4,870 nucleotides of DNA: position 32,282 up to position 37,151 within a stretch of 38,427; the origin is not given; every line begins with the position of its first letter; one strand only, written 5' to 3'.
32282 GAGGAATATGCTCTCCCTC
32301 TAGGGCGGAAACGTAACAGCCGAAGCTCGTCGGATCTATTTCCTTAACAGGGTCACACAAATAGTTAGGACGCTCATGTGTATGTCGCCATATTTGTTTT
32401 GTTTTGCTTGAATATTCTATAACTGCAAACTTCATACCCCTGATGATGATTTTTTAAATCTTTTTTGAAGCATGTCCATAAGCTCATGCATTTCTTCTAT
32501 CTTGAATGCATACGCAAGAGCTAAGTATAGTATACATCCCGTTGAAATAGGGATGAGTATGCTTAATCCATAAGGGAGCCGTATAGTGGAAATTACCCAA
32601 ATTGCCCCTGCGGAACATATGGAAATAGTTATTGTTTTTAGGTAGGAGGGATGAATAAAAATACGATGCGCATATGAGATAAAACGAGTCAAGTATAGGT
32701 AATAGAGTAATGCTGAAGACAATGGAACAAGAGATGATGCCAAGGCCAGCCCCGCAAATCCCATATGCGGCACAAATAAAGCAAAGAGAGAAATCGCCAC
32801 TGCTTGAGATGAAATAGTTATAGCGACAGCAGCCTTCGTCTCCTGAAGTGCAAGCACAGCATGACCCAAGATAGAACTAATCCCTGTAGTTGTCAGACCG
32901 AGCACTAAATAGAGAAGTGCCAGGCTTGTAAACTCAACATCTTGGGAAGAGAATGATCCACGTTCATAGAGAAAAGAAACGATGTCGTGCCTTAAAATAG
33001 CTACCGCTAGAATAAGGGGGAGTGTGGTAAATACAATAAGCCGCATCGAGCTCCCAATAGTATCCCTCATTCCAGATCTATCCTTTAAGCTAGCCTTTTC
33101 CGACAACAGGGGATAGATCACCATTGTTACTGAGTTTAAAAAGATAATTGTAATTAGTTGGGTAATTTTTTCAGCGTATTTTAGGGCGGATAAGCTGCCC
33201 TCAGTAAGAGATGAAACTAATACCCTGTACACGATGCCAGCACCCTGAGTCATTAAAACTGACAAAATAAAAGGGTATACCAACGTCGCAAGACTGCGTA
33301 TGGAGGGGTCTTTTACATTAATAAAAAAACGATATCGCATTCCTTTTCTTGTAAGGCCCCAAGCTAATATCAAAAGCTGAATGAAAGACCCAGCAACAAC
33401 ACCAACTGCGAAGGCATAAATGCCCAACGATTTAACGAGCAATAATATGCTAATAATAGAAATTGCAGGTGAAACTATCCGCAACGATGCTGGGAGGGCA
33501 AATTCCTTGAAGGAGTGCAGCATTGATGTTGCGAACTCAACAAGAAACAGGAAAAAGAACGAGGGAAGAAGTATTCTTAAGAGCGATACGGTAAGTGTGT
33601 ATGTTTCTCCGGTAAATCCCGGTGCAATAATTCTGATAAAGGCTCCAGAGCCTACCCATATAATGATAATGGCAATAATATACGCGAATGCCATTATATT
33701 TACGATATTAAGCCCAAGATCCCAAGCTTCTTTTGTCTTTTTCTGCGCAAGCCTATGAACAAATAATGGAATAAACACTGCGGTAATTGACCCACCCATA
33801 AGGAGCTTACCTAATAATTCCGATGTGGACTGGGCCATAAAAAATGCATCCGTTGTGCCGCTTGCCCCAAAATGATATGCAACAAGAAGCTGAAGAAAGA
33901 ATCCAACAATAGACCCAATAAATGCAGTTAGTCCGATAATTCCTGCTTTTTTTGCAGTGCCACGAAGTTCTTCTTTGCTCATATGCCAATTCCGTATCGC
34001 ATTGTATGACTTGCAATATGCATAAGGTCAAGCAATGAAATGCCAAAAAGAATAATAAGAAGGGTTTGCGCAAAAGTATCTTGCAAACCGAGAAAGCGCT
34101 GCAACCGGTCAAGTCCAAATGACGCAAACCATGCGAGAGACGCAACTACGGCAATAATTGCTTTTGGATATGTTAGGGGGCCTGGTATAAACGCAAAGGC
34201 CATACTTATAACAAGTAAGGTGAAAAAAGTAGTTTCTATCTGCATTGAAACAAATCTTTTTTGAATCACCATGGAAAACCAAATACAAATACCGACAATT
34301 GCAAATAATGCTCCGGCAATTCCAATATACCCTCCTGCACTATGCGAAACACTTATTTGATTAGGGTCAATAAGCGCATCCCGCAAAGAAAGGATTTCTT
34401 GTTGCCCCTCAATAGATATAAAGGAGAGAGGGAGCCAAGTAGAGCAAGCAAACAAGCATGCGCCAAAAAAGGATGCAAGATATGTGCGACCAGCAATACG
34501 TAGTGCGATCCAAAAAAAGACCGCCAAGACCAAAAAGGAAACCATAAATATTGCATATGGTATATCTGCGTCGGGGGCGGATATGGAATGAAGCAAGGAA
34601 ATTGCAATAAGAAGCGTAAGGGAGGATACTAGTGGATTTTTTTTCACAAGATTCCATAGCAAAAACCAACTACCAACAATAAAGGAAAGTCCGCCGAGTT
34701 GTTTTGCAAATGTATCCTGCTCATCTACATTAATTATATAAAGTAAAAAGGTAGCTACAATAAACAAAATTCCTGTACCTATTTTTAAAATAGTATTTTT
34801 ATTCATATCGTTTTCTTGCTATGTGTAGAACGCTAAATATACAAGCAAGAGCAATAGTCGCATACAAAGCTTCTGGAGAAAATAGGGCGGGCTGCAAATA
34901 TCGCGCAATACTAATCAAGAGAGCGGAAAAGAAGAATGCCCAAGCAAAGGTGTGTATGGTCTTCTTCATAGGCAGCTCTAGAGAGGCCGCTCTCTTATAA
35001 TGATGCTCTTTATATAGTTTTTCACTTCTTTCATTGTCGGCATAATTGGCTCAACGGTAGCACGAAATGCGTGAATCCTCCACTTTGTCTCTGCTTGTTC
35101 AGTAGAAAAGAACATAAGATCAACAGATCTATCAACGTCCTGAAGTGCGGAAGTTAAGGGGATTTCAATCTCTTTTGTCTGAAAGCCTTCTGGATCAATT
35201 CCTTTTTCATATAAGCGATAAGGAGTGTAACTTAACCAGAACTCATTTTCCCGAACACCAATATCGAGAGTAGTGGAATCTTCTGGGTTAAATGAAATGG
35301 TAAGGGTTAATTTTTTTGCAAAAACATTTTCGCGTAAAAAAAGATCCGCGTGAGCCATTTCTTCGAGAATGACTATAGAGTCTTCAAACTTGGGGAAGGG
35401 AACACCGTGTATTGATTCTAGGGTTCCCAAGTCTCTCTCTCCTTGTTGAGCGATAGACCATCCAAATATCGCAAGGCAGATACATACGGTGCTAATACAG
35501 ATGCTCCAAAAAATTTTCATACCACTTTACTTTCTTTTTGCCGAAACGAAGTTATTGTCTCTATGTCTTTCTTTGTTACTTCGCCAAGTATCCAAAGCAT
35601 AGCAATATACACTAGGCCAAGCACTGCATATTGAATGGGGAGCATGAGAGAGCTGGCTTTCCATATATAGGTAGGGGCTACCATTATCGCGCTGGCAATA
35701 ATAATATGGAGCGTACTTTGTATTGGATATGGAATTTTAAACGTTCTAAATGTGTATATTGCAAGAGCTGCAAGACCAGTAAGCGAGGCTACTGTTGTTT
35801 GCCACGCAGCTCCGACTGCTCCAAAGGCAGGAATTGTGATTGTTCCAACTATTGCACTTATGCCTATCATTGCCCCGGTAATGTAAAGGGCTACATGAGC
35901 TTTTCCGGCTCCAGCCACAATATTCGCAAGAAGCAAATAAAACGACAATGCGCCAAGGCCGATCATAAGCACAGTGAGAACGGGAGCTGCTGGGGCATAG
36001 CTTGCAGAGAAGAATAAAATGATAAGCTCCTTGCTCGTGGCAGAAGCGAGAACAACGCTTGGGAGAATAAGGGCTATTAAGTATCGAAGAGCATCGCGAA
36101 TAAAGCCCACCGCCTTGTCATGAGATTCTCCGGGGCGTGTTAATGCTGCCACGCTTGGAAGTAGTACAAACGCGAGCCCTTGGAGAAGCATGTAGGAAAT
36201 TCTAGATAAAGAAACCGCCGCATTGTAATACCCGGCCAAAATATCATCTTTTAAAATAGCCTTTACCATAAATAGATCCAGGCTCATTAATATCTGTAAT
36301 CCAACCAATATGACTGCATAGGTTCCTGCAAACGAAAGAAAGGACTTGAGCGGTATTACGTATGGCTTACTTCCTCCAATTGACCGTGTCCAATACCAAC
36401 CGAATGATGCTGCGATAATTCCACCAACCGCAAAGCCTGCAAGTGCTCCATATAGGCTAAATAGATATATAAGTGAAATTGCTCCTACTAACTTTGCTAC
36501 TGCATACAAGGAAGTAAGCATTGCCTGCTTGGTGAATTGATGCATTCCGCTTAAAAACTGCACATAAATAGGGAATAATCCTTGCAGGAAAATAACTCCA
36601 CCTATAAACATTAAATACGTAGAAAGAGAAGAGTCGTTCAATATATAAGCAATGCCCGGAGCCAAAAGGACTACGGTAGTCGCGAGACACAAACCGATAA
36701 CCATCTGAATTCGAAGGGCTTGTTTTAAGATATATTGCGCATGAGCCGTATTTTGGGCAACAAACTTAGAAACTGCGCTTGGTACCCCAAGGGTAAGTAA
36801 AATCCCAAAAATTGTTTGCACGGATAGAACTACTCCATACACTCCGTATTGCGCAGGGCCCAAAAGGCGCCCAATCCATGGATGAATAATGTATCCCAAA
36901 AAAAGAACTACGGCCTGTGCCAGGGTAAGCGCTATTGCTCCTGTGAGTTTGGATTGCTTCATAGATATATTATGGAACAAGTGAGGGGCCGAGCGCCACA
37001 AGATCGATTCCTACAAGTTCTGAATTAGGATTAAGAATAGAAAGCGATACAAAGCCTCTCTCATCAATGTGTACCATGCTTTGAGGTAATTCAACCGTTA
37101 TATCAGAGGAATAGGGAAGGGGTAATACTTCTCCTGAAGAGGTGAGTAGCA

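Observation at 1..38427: Whole window is one GT-C-rich, two-compartment glycan assembly locus (at least seven GT-C-like paralogues)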

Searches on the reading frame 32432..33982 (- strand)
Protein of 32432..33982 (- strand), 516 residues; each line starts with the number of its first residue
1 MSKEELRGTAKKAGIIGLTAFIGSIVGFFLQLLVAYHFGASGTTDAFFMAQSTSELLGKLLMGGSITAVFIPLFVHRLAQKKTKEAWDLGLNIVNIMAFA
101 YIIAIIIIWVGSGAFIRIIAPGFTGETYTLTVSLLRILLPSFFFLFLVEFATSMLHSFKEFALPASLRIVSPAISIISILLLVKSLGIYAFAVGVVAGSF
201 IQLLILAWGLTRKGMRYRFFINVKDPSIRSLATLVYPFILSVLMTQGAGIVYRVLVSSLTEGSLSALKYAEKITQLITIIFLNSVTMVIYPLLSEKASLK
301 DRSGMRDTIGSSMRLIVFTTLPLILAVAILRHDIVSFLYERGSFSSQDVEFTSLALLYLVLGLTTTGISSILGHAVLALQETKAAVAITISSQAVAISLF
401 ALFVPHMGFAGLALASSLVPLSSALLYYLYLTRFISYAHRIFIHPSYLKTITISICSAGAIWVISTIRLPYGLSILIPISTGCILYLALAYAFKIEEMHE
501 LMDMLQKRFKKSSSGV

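Call 6: search_protein_families(library=pfam, proteins=[window:32432-33982:-], max_evalue=0.01)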
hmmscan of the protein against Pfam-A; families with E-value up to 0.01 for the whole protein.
window:32432-33982:- (516 aa): 3 families
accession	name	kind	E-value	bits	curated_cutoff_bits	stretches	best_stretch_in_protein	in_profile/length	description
PF03023.19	MurJ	-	2.2e-68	231.4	27.4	1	34-480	1-449/451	Lipid II flippase MurJ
PF01554.23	MatE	-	3e-06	27.5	24.9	1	237-397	1-156/161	MatE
PF01943.22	Polysacc_synt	-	0.0019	18.1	28.2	1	123-295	101-272/274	Polysaccharide biosynthesis protein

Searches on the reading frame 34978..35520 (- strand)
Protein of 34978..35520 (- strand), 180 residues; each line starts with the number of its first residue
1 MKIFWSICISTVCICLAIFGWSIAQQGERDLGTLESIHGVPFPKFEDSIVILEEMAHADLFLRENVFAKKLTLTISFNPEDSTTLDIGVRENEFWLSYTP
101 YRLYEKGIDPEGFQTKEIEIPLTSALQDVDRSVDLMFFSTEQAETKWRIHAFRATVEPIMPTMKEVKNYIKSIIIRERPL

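Call 7: search_protein_families(library=pfam, proteins=[window:34978-35520:-], max_evalue=0.01)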
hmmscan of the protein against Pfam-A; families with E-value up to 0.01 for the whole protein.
window:34978-35520:- (180 aa): 0 families

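Call 9: search_protein_families(library=ncbifam, proteins=[window:34978-35520:-], max_evalue=0.1)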
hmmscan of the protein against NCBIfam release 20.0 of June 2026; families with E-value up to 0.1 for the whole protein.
window:34978-35520:- (180 aa): 0 families

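Call 58: search_protein_families(library=pfam, proteins=[window:34978-35520:-], max_evalue=10)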
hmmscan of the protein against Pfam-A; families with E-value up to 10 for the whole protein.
window:34978-35520:- (180 aa): 0 families

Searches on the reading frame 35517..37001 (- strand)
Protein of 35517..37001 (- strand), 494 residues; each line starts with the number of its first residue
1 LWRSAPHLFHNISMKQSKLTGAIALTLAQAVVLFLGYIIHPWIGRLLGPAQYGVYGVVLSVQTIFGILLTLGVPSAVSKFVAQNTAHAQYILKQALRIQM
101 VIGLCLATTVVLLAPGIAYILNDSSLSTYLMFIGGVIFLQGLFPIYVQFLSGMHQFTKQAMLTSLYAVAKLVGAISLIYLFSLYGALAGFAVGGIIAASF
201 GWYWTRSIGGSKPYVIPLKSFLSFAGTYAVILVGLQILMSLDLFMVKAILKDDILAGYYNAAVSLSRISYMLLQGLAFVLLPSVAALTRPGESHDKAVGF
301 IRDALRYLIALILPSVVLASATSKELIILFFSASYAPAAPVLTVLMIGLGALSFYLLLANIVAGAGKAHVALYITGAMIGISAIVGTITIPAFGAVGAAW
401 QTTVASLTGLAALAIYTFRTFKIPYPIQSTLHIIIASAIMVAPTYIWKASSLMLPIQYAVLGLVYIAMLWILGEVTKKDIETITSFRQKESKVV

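Call 7: search_protein_families(library=pfam, proteins=[window:35517-37001:-], max_evalue=0.01)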
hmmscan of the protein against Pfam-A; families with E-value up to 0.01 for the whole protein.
window:35517-37001:- (494 aa): 2 families
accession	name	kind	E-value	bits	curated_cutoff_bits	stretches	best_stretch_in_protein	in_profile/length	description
PF01943.22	Polysacc_synt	-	7.6e-22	78.5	28.2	1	20-284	3-270/274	Polysaccharide biosynthesis protein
PF13440.11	Polysacc_synt_3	-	4e-17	62.8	23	1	45-340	4-293/293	Polysaccharide biosynthesis protein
